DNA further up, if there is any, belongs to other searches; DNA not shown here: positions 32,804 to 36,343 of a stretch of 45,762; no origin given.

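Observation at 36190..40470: Tail adaptor fused to an SGNH esterase whose catalytic blocks are split by about 1,000 aa of fibre repeats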

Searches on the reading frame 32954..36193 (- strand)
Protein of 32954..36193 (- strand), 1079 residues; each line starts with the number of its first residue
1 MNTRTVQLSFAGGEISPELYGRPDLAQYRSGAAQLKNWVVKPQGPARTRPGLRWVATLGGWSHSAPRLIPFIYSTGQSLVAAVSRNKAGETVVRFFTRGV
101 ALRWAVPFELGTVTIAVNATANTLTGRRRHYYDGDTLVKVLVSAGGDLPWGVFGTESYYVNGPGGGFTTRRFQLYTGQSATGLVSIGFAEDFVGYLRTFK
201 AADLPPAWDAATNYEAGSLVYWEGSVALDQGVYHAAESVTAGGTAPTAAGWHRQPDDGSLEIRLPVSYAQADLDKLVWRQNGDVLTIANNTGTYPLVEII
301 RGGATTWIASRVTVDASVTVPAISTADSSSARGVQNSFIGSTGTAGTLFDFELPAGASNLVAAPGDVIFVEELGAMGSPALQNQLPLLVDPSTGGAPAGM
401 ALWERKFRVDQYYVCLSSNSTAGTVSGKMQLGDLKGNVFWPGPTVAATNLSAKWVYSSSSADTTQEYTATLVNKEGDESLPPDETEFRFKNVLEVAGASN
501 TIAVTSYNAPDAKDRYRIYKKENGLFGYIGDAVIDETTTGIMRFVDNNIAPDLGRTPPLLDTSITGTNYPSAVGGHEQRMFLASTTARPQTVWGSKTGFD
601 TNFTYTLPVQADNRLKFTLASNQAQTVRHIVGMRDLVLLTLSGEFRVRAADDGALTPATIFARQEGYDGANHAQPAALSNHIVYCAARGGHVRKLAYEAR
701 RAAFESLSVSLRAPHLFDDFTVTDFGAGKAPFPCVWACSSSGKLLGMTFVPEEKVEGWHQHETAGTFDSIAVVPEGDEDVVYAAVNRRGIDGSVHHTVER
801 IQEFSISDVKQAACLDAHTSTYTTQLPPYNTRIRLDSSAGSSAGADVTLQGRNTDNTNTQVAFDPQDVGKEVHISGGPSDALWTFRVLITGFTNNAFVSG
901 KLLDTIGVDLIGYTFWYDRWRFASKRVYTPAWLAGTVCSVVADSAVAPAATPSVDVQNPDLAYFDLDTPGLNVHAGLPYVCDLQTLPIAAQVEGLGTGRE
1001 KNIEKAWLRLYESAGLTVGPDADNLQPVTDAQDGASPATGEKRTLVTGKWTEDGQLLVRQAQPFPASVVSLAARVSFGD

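Call 5: search_protein_families(library=pfam, proteins=[window:32954-36193:-], max_evalue=0.01)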
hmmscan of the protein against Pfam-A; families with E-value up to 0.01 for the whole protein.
window:32954-36193:- (1079 aa): 0 families

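Call 6: search_protein_families(library=phrogs, proteins=[window:32954-36193:-], max_evalue=0.001)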
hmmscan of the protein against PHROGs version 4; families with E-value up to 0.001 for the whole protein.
window:32954-36193:- (1079 aa): 4 families
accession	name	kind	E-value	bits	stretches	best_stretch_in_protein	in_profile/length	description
phrog_376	-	tail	2e-126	424.2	1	1-1079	2-711/712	tail protein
phrog_15566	-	tail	3.3e-68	231.6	1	567-1076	45-548/552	tail protein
phrog_30010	-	unknown function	1.5e-20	74.4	1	690-874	189-365/517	-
phrog_20269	-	unknown function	9.9e-20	71.9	1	2-307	2-148/374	-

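Call 26: search_solved_structures(query=window:32954-36193:-, max_evalue=0.01)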
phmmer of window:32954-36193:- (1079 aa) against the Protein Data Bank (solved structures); distinct sequences matched with E-value up to 0.01: 2.
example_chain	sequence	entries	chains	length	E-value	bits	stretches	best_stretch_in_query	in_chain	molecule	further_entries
8ck1_A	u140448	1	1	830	7e-71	242.6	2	567-1078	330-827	Tail Nozzle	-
9efk_M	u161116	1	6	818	1.9e-05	25.9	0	3-55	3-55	orf18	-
